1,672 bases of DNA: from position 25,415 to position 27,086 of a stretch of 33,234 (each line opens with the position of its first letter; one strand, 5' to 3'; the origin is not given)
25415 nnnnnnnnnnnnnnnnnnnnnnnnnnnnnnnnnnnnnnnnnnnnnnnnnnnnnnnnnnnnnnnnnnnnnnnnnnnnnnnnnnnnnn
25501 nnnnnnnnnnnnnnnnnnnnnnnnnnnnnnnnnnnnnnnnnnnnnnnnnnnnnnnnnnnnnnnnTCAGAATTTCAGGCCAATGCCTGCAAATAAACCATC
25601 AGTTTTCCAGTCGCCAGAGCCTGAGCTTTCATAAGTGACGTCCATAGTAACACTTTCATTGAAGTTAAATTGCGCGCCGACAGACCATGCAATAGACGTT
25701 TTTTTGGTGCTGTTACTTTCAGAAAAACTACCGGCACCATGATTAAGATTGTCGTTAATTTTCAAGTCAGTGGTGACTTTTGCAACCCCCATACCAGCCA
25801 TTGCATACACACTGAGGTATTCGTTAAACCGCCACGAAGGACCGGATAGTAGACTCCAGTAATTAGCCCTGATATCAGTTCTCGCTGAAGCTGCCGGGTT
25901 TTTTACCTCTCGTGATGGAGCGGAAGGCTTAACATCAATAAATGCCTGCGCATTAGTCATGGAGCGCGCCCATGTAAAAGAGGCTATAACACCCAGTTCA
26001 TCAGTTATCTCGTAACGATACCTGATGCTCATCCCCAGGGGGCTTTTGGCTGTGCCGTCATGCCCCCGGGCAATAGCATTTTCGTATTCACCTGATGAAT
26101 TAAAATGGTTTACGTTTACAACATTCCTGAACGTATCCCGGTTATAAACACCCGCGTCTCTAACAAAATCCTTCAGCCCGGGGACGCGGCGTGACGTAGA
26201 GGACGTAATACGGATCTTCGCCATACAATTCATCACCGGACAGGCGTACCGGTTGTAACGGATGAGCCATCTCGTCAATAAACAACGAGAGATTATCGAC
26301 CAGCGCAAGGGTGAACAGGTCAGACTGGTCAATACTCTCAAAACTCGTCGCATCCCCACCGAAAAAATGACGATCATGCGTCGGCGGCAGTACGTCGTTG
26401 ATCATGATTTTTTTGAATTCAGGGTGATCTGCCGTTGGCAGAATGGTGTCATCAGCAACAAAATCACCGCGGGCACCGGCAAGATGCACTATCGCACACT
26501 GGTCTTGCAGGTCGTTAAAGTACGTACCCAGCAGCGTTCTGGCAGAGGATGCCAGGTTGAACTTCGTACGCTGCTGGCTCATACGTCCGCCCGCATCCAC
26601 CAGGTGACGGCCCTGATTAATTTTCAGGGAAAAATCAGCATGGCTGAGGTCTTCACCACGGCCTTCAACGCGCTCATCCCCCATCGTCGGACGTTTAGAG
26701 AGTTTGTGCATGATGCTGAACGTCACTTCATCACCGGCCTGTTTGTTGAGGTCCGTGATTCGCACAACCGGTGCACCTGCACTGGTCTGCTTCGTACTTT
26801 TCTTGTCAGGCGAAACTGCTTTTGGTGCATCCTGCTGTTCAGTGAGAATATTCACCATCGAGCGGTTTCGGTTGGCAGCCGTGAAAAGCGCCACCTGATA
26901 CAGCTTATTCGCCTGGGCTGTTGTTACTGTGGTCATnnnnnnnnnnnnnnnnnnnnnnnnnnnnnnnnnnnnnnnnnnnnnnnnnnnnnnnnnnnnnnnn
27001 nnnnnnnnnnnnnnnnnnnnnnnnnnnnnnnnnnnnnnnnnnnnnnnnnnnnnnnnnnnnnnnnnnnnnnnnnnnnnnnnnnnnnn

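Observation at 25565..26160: terL 3' end abuts a 5'-truncated lom: portal, head and tail genes are absent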

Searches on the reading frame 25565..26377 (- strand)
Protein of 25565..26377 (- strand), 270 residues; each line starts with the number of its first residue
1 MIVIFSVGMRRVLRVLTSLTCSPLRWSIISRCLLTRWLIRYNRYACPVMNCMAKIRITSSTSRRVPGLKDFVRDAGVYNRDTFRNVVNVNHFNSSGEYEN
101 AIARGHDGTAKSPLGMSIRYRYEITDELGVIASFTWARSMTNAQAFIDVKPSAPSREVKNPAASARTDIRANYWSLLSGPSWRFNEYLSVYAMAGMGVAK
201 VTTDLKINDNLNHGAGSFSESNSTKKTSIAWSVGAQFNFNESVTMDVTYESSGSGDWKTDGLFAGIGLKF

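Call 6: search_protein_families(library=pfam, proteins=[window:25565-26377:-], max_evalue=0.01)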
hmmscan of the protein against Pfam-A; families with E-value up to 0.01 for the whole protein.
window:25565-26377:- (270 aa): 3 families
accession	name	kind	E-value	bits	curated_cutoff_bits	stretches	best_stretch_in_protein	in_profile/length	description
PF06316.17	Ail_Lom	-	6.8e-29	101.5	23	1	115-270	50-199/199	Enterobacterial Ail/Lom protein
PF13505.12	OMP_b-brl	-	1e-14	55.5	28.7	1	91-270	21-175/175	Outer membrane protein beta-barrel domain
PF01389.23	OmpA_membrane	-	1.5e-05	25.3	21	1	180-249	83-146/180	OmpA-like transmembrane domain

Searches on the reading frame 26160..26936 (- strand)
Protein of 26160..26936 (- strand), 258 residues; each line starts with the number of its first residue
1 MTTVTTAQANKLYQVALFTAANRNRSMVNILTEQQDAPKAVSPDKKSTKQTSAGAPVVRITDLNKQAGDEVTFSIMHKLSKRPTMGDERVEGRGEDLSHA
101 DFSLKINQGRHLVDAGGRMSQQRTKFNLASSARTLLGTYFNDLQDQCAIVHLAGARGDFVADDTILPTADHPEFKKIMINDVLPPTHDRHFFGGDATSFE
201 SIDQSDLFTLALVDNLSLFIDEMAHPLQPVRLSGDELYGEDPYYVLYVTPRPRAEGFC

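Call 6: search_protein_families(library=pfam, proteins=[window:26160-26936:-], max_evalue=0.01)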
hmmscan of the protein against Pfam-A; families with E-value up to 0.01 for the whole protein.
window:26160-26936:- (258 aa): 1 family
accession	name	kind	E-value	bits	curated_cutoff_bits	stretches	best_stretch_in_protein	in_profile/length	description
PF13252.12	Phage_capsid_3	-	6e-52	177.3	23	1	2-251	2-228/376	Phage capsid protein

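Call 14: find_encoding_contigs(protein=window:26160-26936:-, flank=10000, max_places=10)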
Protein window:26160-26936:- (258 aa): 13 contigs read that carry it; 7 places shown.
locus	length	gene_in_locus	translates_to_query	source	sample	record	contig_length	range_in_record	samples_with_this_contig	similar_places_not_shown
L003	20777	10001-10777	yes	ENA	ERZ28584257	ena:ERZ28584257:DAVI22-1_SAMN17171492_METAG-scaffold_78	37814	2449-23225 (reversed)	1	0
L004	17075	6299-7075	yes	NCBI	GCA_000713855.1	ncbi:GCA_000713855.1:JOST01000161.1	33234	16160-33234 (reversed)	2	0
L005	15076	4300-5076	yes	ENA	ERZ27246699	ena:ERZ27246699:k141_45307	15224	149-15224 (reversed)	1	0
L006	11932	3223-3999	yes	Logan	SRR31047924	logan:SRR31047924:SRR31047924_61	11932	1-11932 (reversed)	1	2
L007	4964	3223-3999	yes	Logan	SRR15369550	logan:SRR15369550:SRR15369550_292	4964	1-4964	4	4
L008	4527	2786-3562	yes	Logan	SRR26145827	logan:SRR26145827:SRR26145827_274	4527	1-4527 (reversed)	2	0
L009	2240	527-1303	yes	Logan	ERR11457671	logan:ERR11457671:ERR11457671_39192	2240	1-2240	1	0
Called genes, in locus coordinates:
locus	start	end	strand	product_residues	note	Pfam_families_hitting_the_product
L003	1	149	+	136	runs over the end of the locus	PF05772:NinB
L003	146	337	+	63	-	PF05322:NinE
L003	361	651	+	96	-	PF07102:YbcO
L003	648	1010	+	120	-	PF05866:RusA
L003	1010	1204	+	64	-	PF06322:Phage_NinH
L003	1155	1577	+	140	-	PF06530:Phage_antitermQ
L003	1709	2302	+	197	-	PF21984:DnaD_N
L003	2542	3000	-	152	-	-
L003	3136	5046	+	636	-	PF08410:DUF1737, PF03629:SASA, PF20350:DUF6645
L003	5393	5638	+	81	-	PF05696:DUF826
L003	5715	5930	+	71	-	PF04971:Phage_holin_2_1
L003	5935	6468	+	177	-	PF00959:Phage_lysozyme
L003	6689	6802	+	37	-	-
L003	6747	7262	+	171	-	PF03245:Phage_lysis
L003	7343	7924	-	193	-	PF00300:His_Phos_1 (weak)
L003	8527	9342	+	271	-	-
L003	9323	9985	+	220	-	-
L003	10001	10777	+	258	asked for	PF13252:Phage_capsid_3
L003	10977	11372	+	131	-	PF13505:OMP_b-brl, PF06316:Ail_Lom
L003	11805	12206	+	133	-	-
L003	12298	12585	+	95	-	-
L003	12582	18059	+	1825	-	PF18799:LPD5, PF18796:LPD1, PF18819:MuF_C, PF18857:LPD38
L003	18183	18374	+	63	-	-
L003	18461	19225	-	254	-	PF04448:DUF551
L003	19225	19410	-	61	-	-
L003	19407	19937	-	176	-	-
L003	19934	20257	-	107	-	PF06689:zf-C4_ClpX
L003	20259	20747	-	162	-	PF13935:Ead_Ea22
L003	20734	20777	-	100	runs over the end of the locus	-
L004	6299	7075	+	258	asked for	PF13252:Phage_capsid_3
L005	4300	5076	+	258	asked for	PF13252:Phage_capsid_3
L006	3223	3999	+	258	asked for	PF13252:Phage_capsid_3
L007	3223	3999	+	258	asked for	PF13252:Phage_capsid_3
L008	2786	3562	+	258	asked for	PF13252:Phage_capsid_3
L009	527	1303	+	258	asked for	PF13252:Phage_capsid_3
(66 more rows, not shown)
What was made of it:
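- The window is a short-read draft contig that ends inside a prophage gene (nanS-p), which is typical of repeat-limited assembly (call 14).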

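Call 26: search_protein_families(library=phrogs, proteins=[window:26160-26936:-], max_evalue=0.00001)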
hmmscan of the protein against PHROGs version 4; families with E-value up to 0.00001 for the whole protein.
window:26160-26936:- (258 aa): 3 families
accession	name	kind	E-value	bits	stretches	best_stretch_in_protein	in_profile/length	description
phrog_13784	-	unknown function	4.4e-112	373.1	1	1-177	1-177/177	-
phrog_334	-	head and packaging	2.7e-98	330.5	1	3-251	7-232/381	major head protein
phrog_30956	-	unknown function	3.8e-54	181.9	1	1-84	1-84/87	-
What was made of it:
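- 26160..26936 (-): Major capsid gene remnant: native RBS and ATG, residues 1 to ~251 of 404, then 7 out-of-frame codons read from lom DNA and a stop. Pfam PF13252 positions 2-228/376 (call 6). phrog_334 positions 7-232/381 (call 26).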

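Call 42: list_cluster_members(proteins=[window:26160-26936:-, window:26952-27614:-, window:24352-24639:-])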
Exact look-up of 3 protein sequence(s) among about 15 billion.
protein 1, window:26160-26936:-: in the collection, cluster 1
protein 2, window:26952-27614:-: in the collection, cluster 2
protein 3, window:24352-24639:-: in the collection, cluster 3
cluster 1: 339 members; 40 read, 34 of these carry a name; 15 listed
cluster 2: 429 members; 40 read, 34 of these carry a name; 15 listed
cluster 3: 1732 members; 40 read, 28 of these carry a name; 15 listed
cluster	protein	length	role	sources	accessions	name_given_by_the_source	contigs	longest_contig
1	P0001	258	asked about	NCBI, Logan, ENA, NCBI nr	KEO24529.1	hypothetical protein AC77_1931 [Escherichia coli 5-366-08_S4_C1]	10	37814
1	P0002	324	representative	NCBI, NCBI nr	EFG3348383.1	N4-gp56 family major capsid protein, partial [Escherichia coli] | N4-gp56 family major capsid protein [Escherichia coli]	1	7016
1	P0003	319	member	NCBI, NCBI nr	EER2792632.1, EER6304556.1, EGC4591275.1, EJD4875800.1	N4-gp56 family major capsid protein, partial [Escherichia coli] | N4-gp56 family major capsid protein [Escherichia coli]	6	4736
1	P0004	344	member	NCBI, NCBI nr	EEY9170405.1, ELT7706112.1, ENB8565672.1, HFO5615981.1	N4-gp56 family major capsid protein, partial [Escherichia coli] | N4-gp56 family major capsid protein [Escherichia coli]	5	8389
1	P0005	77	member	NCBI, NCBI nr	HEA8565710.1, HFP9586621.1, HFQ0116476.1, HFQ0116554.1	TPA: DUF4043 family protein, partial [Escherichia coli] | major capsid protein [Escherichia coli]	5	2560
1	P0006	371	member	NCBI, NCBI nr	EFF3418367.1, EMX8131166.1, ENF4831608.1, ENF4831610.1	N4-gp56 family major capsid protein, partial [Escherichia coli] | N4-gp56 family major capsid protein [Escherichia coli]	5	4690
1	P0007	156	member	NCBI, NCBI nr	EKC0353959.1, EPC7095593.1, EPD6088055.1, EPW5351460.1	DUF4043 family protein, partial [Escherichia coli] | DUF4043 family protein [Escherichia coli]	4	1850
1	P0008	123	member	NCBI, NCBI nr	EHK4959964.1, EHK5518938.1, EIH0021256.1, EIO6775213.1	DUF4043 family protein, partial [Escherichia coli] | DUF4043 family protein [Escherichia coli]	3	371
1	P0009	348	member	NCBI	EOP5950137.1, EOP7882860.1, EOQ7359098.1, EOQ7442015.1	N4-gp56 family major capsid protein, partial [Escherichia coli]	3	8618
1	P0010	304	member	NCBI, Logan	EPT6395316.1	N4-gp56 family major capsid protein, partial [Escherichia coli]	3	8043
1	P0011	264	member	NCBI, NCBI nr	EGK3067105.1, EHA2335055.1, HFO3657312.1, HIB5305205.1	DUF4043 family protein, partial [Escherichia coli] | DUF4043 family protein [Escherichia coli]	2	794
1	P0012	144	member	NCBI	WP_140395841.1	DUF4043 family protein, partial [Escherichia coli]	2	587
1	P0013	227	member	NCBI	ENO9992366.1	DUF4043 family protein, partial [Escherichia coli]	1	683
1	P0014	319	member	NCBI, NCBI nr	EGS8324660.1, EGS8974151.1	N4-gp56 family major capsid protein, partial [Escherichia coli] | N4-gp56 family major capsid protein [Escherichia coli]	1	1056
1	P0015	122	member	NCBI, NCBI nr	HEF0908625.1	TPA: DUF4043 family protein, partial [Escherichia coli] | DUF4043 family protein [Escherichia coli]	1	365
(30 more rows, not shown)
